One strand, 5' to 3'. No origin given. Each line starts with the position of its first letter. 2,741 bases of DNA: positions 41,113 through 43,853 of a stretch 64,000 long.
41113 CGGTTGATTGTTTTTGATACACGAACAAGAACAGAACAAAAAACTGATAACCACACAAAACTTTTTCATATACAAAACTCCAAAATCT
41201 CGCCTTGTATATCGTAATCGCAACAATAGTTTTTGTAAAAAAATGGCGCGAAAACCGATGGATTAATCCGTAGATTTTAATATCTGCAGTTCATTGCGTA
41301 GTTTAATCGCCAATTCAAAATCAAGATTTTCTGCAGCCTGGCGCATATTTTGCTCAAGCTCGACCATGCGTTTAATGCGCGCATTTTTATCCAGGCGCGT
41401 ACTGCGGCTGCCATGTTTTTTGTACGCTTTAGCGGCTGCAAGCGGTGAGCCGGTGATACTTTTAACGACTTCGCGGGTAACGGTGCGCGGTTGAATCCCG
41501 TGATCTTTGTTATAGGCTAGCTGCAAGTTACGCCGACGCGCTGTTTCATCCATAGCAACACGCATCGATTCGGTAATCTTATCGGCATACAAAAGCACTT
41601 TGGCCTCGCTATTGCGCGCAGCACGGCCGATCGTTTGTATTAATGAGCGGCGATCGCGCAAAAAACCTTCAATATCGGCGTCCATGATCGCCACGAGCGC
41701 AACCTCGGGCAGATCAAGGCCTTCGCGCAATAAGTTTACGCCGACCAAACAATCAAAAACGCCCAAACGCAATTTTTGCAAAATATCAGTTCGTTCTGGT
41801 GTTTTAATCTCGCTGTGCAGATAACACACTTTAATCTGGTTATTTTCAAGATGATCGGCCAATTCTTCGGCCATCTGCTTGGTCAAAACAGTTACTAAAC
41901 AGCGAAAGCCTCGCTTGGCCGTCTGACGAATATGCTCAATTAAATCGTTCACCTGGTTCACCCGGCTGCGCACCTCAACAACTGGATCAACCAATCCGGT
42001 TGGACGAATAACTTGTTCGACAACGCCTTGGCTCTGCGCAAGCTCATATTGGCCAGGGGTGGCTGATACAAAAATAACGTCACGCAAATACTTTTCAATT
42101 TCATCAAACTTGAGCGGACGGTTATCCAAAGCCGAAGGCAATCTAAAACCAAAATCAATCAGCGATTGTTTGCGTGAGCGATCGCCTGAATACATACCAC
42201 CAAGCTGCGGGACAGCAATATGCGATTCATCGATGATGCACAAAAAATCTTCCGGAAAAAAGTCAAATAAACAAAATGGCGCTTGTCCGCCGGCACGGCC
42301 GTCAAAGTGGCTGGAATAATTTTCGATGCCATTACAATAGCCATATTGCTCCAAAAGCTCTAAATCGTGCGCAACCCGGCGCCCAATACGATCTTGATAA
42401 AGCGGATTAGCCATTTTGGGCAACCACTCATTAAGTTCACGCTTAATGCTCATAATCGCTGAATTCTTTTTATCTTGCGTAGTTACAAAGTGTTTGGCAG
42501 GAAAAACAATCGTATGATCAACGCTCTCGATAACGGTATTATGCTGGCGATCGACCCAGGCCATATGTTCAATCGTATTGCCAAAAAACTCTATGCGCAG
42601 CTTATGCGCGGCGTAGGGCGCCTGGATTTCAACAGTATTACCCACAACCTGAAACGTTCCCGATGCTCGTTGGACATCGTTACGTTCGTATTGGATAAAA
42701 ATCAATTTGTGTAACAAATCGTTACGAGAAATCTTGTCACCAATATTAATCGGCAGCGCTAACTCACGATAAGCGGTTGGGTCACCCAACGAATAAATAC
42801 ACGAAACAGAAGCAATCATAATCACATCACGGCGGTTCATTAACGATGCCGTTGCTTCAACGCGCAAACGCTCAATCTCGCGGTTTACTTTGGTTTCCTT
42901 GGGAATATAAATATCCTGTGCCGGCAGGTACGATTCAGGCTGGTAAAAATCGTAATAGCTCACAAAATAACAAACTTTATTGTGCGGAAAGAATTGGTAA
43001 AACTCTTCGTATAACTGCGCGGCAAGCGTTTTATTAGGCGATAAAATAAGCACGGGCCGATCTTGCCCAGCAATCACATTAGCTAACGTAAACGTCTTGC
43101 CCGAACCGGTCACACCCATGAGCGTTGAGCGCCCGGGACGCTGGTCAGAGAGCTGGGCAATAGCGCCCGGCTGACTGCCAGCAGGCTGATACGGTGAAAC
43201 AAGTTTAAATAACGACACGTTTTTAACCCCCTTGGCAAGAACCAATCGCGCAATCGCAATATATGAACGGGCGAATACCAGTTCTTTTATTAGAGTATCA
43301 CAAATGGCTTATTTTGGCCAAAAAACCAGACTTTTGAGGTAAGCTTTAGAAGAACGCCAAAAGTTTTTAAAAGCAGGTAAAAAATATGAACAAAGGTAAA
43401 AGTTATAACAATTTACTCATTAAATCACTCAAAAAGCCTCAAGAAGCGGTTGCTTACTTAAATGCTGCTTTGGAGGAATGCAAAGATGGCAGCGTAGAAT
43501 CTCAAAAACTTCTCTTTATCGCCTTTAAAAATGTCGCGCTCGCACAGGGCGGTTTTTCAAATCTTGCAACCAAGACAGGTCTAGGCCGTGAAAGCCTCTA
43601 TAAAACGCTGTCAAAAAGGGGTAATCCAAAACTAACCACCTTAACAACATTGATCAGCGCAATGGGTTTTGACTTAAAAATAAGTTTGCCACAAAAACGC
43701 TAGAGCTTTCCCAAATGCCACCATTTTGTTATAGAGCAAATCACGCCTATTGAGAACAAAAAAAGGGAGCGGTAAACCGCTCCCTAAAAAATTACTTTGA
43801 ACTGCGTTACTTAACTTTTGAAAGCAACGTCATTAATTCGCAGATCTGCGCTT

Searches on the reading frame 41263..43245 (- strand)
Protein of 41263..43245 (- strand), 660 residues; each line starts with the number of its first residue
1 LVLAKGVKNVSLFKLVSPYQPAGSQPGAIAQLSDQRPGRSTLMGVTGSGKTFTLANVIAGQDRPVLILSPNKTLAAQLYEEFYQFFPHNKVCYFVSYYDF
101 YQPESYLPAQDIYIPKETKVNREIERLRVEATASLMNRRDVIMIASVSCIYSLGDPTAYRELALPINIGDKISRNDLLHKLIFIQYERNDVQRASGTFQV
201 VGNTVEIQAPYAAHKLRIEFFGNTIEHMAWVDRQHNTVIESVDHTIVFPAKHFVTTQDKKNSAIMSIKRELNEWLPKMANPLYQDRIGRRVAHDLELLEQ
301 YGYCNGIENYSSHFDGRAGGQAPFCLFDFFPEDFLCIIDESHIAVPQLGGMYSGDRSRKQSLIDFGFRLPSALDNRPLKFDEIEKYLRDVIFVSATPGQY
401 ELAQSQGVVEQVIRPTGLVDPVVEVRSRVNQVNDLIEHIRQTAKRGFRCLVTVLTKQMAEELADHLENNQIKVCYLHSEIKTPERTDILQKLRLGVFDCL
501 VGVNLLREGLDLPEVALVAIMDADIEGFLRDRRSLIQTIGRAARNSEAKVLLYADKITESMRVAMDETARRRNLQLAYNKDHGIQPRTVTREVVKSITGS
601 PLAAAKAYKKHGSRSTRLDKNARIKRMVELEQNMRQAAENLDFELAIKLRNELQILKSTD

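Call 10: find_related_loci(query=window:41263-43245:-, collection=genome_contigs, flank=10000)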
Query window:41263-43245:- (660 aa) in genome_contigs; peptide patterns used: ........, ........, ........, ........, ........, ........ (x = any residue, [..] = any of these).
49 stretches matched a pattern; 16 encode a relative of the query (tblastn E <= 1e-3); 16 distinct loci.
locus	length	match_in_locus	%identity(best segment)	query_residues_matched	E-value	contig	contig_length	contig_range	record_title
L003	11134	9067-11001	74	11-652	0e+0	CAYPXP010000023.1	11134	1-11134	MAG TPA_asm: uncultured Pseudomonadota bacterium isolate SRP178699_co1_193 genome assembly, contig: NODE_7982_length_111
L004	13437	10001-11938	71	12-657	0e+0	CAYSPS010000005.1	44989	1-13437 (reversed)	MAG TPA_asm: uncultured Pseudomonadota bacterium isolate SRP239243_co1_149 genome assembly, contig: NODE_999_length_4498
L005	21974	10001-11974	70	6-657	0e+0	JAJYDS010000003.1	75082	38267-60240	MAG: bacterium isolate DBS1-1.bin112 NODE_448_length_75082_cov_2.982096, whole genome shotgun sequence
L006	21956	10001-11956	68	12-660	0e+0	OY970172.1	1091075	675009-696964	MAG: uncultured bacterium isolate MFD00082.bin.c.6 genome assembly, chromosome: 1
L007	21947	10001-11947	68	11-657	0e+0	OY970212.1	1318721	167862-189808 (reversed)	MAG: uncultured bacterium isolate MFD01112.bin.c.2 genome assembly, chromosome: 1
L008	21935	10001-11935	66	13-657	0e+0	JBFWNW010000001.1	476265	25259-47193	MAG: Candidatus Babeliales bacterium isolate CA_2019_TPBF_121 NODE_147_length_476265_cov_8.371577_TPBF, whole genome sho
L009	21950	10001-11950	66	8-657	0e+0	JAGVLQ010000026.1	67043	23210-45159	MAG: Candidatus Babeliales bacterium isolate SW_22 c_000000003484, whole genome shotgun sequence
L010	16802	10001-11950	61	8-660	0e+0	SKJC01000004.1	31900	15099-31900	MAG: Candidatus Babeliaceae bacterium isolate CSBr16_89 CSBr16-692, whole genome shotgun sequence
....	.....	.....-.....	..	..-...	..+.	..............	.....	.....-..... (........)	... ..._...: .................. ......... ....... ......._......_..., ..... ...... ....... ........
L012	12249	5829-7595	54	13-593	0e+0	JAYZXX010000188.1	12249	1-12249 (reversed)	MAG: Bdellovibrionota bacterium isolate XB_MAG598 DB_MAG598_0188, whole genome shotgun sequence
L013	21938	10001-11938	65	9-652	0e+0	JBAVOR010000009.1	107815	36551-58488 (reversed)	MAG: Candidatus Babeliales bacterium isolate MFD03092_ilm_asm_bin11 k127_271272, whole genome shotgun sequence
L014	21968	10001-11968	48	3-657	0e+0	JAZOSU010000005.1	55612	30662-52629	MAG: Eubacteriales bacterium isolate T1900045543_YK20190237.MAGScoT_cleanbin_000003 SGB_7828_k141_955690, whole genome s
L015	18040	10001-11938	48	10-651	0e+0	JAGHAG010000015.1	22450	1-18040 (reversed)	MAG: Elusimicrobia bacterium isolate AUK224 PB_MBMC_178_c_000000000025, whole genome shotgun sequence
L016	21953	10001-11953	46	13-659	0e+0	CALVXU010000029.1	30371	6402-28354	MAG: uncultured Bacilli bacterium isolate E21__bin313 genome assembly, contig: E21__k127_3216532, whole genome shotgun s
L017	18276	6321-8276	50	10-656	0e+0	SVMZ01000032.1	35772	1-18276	MAG: Oscillospiraceae bacterium isolate SIG526 NODE_25327_length_35772_cov_2.622892, whole genome shotgun sequence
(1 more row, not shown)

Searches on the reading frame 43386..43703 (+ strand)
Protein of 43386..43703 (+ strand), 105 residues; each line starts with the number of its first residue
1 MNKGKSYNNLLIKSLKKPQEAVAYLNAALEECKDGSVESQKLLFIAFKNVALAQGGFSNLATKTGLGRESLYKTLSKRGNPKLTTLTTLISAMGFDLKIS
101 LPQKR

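Call 3: search_protein_families(library=pfam, proteins=[window:43386-43703:+], max_evalue=1)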
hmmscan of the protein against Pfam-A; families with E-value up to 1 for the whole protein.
window:43386-43703:+ (105 aa): 2 families
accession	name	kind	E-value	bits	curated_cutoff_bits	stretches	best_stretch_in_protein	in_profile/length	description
PF21716.3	dnstrm_HI1420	-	1.9e-15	56.9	27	1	14-99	10-88/90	Probable addiction module antidote protein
PF01381.28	HTH_3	-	0.06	13.8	23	1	54-97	7-52/55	Helix-turn-helix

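Call 4: search_protein_families(library=ncbifam, proteins=[window:43386-43703:+], max_evalue=1)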
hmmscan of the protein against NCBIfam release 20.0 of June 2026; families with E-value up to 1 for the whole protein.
window:43386-43703:+ (105 aa): 2 families
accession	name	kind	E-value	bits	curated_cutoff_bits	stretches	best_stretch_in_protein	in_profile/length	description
TIGR02684.1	dnstrm_HI1420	hypoth_equivalog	6.9e-15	55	53.7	1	13-99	9-88/89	addiction module antidote protein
NF048016.1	antoxin_DhiA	equivalog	0.0023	18.4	200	1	42-92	106-156/160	type II toxin-antitoxin system antitoxin DhiA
